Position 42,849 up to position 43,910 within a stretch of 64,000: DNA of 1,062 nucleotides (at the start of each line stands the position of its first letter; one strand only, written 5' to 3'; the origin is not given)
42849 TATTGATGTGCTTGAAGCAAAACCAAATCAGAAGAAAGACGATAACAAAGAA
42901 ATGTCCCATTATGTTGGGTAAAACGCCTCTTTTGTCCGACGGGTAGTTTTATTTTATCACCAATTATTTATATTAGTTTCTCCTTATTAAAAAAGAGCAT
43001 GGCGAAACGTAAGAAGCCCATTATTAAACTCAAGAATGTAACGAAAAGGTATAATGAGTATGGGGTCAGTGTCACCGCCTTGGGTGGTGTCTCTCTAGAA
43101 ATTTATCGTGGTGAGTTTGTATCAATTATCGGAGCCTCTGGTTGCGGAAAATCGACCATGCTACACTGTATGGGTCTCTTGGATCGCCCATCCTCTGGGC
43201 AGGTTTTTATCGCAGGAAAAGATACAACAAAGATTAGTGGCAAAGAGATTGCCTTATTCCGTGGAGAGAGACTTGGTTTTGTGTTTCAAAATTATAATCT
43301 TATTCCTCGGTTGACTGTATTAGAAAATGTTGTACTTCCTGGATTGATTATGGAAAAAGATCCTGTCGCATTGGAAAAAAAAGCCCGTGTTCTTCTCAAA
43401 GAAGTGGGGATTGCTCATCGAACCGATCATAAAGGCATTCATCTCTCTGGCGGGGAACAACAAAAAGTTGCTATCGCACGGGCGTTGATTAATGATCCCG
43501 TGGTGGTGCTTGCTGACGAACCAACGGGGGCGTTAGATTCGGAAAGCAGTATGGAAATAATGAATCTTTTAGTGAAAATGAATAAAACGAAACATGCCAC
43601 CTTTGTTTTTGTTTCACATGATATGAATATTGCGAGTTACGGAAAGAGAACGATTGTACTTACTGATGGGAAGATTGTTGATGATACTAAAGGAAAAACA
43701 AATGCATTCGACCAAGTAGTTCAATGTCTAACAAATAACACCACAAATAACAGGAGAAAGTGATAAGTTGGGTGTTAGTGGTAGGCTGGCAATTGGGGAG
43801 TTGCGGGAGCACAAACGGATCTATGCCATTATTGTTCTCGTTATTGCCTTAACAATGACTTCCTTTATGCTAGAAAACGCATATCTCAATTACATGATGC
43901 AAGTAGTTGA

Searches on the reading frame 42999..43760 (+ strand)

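Call 61: search_protein_families(library=pfam, proteins=[window:42999-43760:+], max_evalue=0.0001)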
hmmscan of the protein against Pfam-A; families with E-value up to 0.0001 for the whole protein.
window:42999-43760:+ (254 aa): 1 family
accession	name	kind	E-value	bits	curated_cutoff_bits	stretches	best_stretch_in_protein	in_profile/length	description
PF00005.33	ABC_tran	-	6e-33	114.8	25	1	29-176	2-136/137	ABC transporter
